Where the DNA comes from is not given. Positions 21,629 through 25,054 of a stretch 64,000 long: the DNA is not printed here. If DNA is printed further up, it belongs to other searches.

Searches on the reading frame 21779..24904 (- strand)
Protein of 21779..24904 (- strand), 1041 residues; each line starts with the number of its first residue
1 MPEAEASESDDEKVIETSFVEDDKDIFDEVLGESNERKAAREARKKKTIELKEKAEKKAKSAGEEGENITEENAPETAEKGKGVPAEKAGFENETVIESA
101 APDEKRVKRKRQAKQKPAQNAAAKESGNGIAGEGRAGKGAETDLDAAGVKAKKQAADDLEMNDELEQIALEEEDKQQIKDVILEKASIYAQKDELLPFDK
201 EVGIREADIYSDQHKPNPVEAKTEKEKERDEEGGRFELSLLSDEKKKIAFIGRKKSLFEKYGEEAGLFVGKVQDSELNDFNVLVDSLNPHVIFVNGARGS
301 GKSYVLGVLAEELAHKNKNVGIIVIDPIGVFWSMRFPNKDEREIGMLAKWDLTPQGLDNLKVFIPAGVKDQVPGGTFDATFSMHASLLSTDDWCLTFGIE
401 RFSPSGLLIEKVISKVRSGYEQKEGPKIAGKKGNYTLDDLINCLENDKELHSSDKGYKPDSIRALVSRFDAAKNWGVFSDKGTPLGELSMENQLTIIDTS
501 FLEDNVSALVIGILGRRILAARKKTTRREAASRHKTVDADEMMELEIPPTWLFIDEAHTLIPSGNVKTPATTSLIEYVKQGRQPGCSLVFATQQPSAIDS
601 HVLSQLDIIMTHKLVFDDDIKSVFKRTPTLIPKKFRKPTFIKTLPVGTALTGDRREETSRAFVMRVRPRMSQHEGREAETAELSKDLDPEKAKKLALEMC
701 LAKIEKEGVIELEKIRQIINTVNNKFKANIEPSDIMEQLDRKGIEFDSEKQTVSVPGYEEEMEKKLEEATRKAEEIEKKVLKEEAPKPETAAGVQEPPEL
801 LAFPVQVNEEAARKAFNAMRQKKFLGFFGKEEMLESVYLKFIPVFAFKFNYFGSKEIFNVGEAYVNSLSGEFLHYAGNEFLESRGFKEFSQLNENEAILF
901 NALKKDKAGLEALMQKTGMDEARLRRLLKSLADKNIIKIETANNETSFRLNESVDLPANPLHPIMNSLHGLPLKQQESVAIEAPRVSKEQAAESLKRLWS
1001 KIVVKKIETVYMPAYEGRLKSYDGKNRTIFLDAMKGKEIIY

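Call 3: search_protein_families(library=pfam, proteins=[window:21779-24904:-], max_evalue=0.01)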
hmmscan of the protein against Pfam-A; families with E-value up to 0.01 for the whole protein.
window:21779-24904:- (1041 aa): 8 families
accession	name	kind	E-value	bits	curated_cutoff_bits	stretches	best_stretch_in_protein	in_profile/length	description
PF01935.23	DUF87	-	4.5e-13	50.2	23.2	1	280-518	14-220/220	Helicase HerA, central domain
PF05872.18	HerA_C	-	3.1e-05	23.3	22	1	543-666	252-376/502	Helicase HerA-like C-terminal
PF00004.35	AAA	-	0.00023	22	21.2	0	543-610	57-127/131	ATPase family associated with various cellular activities (AAA)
PF05127.21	NAT10_TcmA_helicase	-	0.00064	20.1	22.7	0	294-324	2-31/176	RNA cytidine acetyltransferase NAT10/TcmA, helicase domain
PF06414.18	Zeta_toxin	-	0.0012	18.7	22.3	1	281-326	9-50/199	Zeta toxin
PF00888.28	Cullin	-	0.0049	16.1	33.2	1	899-953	559-619/620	Cullin family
PF03308.22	MeaB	-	0.0056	16.2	23.1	0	288-328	32-72/273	Methylmalonyl Co-A mutase-associated GTPase MeaB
PF01637.24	ATPase_2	-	0.0069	16.7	33.2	0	275-320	6-51/225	ATPase domain predominantly from Archaea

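Call 4: search_protein_families(library=ncbifam, proteins=[window:21779-24904:-], max_evalue=0.01)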
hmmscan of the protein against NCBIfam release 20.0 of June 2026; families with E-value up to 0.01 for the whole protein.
window:21779-24904:- (1041 aa): 10 families
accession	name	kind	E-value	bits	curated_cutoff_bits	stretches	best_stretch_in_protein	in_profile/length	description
NF045975.1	VirB4_plasma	equivalog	4.2e-09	34.7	590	1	427-596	645-805/894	Mbov_0397 family ICE element conjugal transfer ATPase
NF040937.1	HerA_Thermprot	equivalog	4.4e-08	32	800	1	493-624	308-424/487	DNA double-strand break repair helicase HerA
NF042943.1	HerA_antiphage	equivalog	2.2e-07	29.9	800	1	548-624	433-512/566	anti-phage-associated helicase HerA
NF040819.1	helicase_HerA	equivalog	2.6e-07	29.6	970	1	491-625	346-478/561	DNA double-strand break repair helicase HerA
NF042944.1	HerA_antiphage_2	equivalog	3e-07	29.6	850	1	491-626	376-507/576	anti-phage-associated helicase HerA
TIGR00750.1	lao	equivalog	0.00034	19.9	240.75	1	284-328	29-73/300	methylmalonyl Co-A mutase-associated GTPase MeaB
NF053655.1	CedD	equivalog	0.0026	16.5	600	0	292-329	224-259/527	DNA-translocating ATPase CedD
NF006505.0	PRK08939.1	equivalog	0.0056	16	228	0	291-323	158-190/306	primosomal protein DnaI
TIGR00929.1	VirB4_CagE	subfamily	0.0066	14.7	643.1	0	514-599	623-681/792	VirB4 family type IV secretion/conjugal transfer ATPase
NF041017.1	DNA_import_CedB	equivalog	0.0075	14.9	700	0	552-595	476-516/590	DNA import protein CedB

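Call 5: find_homologous_proteins(query=window:21779-24904:-)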
Query window:21779-24904:- (1041 aa): 345 proteins with E <= 0.001 among 8000 candidates; the best 120 are listed.
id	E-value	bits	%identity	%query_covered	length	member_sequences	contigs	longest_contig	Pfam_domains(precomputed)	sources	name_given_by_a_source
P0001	0.0e+0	1601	97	71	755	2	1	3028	PF01935.24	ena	-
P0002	0.0e+0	1025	54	84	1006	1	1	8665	PF01935.24,PF05872.19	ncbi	-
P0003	0.0e+0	1023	55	83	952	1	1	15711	PF01935.24,PF05872.19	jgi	jgi:hypothetical protein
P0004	0.0e+0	1018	54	83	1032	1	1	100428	PF01935.24,PF05872.19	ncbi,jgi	-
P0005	0.0e+0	1015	54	84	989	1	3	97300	PF01935.24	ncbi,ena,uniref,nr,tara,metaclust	ncbi:MAG: hypothetical protein CL943_02425 [Candidatus Diapherotrites archaeon]|uniref:AAA+ ATPase d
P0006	1.0e-295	1002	54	85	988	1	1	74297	PF01978.26,PF01935.24,PF05872.19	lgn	-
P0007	2.4e-295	1001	55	83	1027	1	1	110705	PF01935.24,PF05872.19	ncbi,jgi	-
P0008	3.4e-295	1000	54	83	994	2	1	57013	PF01935.24,PF05872.19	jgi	jgi:DNA helicase HerA-like ATPase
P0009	7.0e-295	999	53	83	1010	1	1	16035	PF01935.24,PF05872.19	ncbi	-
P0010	9.7e-294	995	45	3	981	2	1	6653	PF01935.24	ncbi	-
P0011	3.1e-293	994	52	83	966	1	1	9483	PF01935.24,PF05872.19,PF00004.36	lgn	-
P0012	5.6e-293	993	52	83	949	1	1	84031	PF01935.24,PF05872.19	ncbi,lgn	-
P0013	6.9e-293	993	54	83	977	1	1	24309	PF01935.24,PF05872.19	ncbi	-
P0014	4.2e-292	990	54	83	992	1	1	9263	PF01935.24,PF05872.19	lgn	-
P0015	6.3e-292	989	52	83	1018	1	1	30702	PF01935.24,PF05872.19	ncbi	-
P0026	1.4e-284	965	56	71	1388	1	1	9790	PF01935.24,PF05872.19,PF14528.12,PF14890.12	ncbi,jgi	-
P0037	1.4e-275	935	53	73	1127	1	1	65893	PF01935.24,PF05872.19,PF01079.26,PF14890.12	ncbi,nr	ncbi:MAG: DUF853 family protein [Candidatus ainarchaeum sp.]|nr:DUF853 family protein [Candidatus ai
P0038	8.9e-275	933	53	71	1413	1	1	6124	PF01935.24,PF05872.19,PF14528.12,PF14890.12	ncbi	-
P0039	7.7e-274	929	53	74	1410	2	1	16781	PF01935.24,PF05872.19,PF14528.12,PF14890.12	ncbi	-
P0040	2.4e-273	928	53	74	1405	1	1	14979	PF01935.24,PF05872.19,PF14528.12,PF14890.12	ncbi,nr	ncbi:MAG: DUF853 family protein [Candidatus ainarchaeum sp.]|nr:DUF853 family protein [Candidatus ai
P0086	1.9e-263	895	54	73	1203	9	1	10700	PF01935.24,PF05872.19,PF14528.12,PF14890.12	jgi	-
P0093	6.7e-263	893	50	73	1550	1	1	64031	PF01935.24,PF05872.19,PF14528.12,PF14890.12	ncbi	-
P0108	2.2e-261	888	51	73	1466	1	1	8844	PF01935.24,PF14528.12,PF14890.12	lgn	-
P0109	2.4e-261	888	50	73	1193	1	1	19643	PF01935.24,PF01079.26,PF14890.12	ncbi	-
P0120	5.1e-260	884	52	71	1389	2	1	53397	PF01935.24,PF14528.12,PF14890.12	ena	-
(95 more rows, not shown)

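Call 10: search_solved_structures(query=window:21779-24904:-, max_evalue=1)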
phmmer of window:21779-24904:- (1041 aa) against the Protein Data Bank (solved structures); distinct sequences matched with E-value up to 1: 10.
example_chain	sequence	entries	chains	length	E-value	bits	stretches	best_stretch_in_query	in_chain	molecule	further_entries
8xau_A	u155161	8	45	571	1.7e-05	26.4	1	288-629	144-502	ATP-binding protein | HerA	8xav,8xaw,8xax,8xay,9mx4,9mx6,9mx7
9c1m_M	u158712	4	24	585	0.00025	22.5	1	543-635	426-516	ATP-binding protein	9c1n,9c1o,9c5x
8yho_A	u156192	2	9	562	0.00052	21.4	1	539-650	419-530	DUF87 domain-containing protein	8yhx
9x1l_A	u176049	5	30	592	0.0024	19.2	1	548-624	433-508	DNA helicase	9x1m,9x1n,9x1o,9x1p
4d2i_A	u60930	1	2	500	0.0044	18.3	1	547-630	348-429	HERA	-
8wiv_A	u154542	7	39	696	0.023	16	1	549-613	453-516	Helicase HerA central domain-containing protein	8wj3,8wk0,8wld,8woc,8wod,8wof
8wet_A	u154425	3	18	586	0.074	14.3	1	576-627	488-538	TdpA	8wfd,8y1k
11kk_A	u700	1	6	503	0.1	13.9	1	541-649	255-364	HerA like helicase YjgR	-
8ziq_M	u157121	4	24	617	0.1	13.8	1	548-615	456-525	HerA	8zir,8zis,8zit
8j4u_M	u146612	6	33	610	0.1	13.8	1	549-621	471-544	Nucleoside triphosphate hydrolase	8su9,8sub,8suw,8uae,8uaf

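Call 12: find_related_loci(query=A1, collection=genome_contigs, flank=10000)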
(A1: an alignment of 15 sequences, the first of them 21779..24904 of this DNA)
Query A1 (1041 aa) in genome_contigs; peptide patterns used: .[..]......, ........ (x = any residue, [..] = any of these).
290 stretches matched a pattern; 251 encode a relative of the query (tblastn E <= 1e-3); the best 80 are kept; 80 distinct loci.
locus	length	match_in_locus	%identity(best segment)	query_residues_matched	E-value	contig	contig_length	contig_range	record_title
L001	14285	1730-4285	54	175-1039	0e+0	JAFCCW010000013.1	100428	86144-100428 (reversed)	MAG: Candidatus Iainarchaeum archaeon isolate Meg19_1012_Bin_161 Meg19_1012_Bin_161_scaffold_3392, whole genome shotgun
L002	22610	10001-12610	54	163-1036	0e+0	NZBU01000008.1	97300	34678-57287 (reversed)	MAG: Candidatus Iainarchaeum archaeon isolate ARS1307 MHASMcontig_210810, whole genome shotgun sequence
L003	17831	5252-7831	52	175-1039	0e+0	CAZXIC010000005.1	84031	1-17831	MAG TPA_asm: uncultured archaeon isolate SRP323688_co1_45 genome assembly, contig: NODE_580_length_84031_cov_7.778139, w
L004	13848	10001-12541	53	175-1037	0e+0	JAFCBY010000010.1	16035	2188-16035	Candidatus Falkowbacteria bacterium isolate AB_1215_Bin_116 AB_1215_Bin_116.fna_scaffold_4478, whole genome shotgun sequ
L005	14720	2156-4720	54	173-1039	0e+0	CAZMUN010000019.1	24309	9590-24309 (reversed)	MAG TPA_asm: uncultured archaeon isolate SRP141376_co2_350 genome assembly, contig: NODE_4366_length_24309_cov_5.144471,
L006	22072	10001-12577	52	175-1039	0e+0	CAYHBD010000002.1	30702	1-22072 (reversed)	MAG TPA_asm: uncultured archaeon isolate ERP119294_co2_134 genome assembly, contig: k141_5088678, whole genome shotgun s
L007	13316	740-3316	53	175-1039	0e+0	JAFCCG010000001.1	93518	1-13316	MAG: Chloroflexi bacterium isolate AB_1215_Bin_59 AB_1215_Bin_59.fna_scaffold_259, whole genome shotgun sequence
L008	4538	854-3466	51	175-1039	0e+0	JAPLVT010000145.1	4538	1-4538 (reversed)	MAG: Candidatus Iainarchaeum archaeon isolate LacPavin_0920_SED5_MAG_51_8 LacPavin_0920_SED5_scaffold_1255851, whole gen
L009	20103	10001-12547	53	181-1039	0e+0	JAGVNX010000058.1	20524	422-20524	MAG: Candidatus Iainarchaeum archaeon isolate DeMMO3_25 c_000000002436, whole genome shotgun sequence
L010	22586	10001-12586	50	173-1039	0e+0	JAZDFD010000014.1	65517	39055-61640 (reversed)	MAG: Candidatus Iainarchaeum archaeon isolate MEGAHIT-group-0.184 k141_2496339, whole genome shotgun sequence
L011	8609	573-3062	53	198-1039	0e+0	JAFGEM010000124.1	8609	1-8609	MAG: Candidatus Iainarchaeum archaeon isolate Zod_Metabat.1228 k87_13876794, whole genome shotgun sequence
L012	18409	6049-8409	53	249-1036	0e+0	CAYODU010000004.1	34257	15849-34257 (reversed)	MAG TPA_asm: uncultured archaeon isolate SRP178699_co1_626 genome assembly, contig: NODE_1273_length_34257_cov_5.490264,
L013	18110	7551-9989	52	230-1040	0e+0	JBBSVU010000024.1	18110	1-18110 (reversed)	MAG: archaeon isolate H52-bin046_1 H52_bin046_1_000000000024, whole genome shotgun sequence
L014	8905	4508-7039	52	199-1040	0e+0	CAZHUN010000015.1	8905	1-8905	MAG TPA_asm: uncultured archaeon isolate binchicken_co203_641 genome assembly, contig: k141_624066, whole genome shotgun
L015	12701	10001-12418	52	237-1040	0e+0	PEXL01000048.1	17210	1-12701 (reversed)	MAG: Candidatus Diapherotrites archaeon CG08_land_8_20_14_0_20_34_12 CG08_land_8_20_14_0.20_scaffold_1463_c, whole genom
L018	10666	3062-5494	53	238-1041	0e+0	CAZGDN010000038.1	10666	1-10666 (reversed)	MAG TPA_asm: uncultured archaeon isolate SRP141559_co1_70 genome assembly, contig: NODE_3640_length_10666_cov_19.363114,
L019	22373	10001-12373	54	238-1041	0e+0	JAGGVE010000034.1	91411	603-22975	MAG: Candidatus Iainarchaeum archaeon isolate AUK092 PB_MBMC_046_c_000000000045, whole genome shotgun sequence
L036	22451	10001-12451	51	238-1041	0e+0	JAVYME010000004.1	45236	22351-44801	MAG: Candidatus Iainarchaeum archaeon isolate DPZ-2_202101_bins_90 DPZ-2_202101_bins_90_scaffold_4, whole genome shotgun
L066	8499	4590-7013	50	249-1041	0e+0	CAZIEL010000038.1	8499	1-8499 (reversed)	MAG TPA_asm: uncultured archaeon isolate SRP098346_co1_442 genome assembly, contig: NODE_11222_length_8499_cov_7.535410,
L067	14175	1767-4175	50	238-1041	0e+0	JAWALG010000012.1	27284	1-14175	MAG: Candidatus Iainarchaeum archaeon isolate SRBZ-1_202007_bins_46 SRBZ-1_202007_bins_46_scaffold_12, whole genome shot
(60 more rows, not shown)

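Call 27: predict_structure(alignment_id=A1)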
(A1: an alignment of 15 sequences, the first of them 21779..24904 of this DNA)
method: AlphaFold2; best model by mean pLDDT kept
length: 1041 residues; sequences in the alignment: 15
mean_pLDDT: 62.0   pTM: 0.42
mean pLDDT of the five models: 62.0, 58.7, 56.8, 56.4, 56.2
residues with pLDDT >= 90: 54; 70-90: 428; 50-70: 213; < 50: 346
segments of 3 or more residues with pLDDT < 50: 1-34, 61-167, 191-239, 293-300, 530-544, 562-569, 581-586, 604-684, 777-798, 824-828
pLDDT, mean of each block of 10 residues (from residue 1): 29 28 41 56 77 67 35 28 30 27 29 26 26 27 27 31 43 61 59 35 27 31 27 33 73 60 65 64 64 47 62 68 73 53 60 62 85 74 85 81 89 93 88 86 93 86 90 83 80 81 77 76 56 42 57 63 43 57 50 50 46 32 32 36 33 36 32 40 58 80 76 82 73 86 79 76 64 53 31 35 84 83 50 81 90 71 89 82 86 86 81 84 86 84 78 82 78 69 86 87 87 87 79 81 63
secondary structure, 60 per line:
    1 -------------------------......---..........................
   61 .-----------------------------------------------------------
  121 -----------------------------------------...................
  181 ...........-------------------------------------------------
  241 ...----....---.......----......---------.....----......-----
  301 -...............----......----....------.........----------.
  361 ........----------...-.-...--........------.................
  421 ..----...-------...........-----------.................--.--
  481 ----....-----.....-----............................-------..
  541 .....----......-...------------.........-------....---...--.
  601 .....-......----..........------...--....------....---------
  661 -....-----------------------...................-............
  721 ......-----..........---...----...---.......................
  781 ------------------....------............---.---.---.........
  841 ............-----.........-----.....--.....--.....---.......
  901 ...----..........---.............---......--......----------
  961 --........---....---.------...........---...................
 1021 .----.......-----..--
elements in order (helices of 4 or more, strands of 3 or more residues): H26-31 H35-61 H162-191 E241-243 E248-251 H255-261 E266-271 E281-285 E290-295 H302-316 E321-326 H331-334 H341-349 E360-365 E379-381 H390-397 H404-418 E419-422 E427-429 H437-446 H459-475 H485-488 E494-498 H504-531 H539-545 E550-555 H572-580 E588-591 H600-605 E607-612 H617-626 H638-641 E648-651 E662-665 H689-707 E709-711 H712-726 H732-741 E745-747 E752-754 H758-780 E799-802 H809-820 E832-852 E858-866 E872-876 E879-883 H886-890 H894-903 H910-917 H921-933 E937-942 E945-950 H963-970 E974-977 H988-998 E1002-1021 E1026-1032
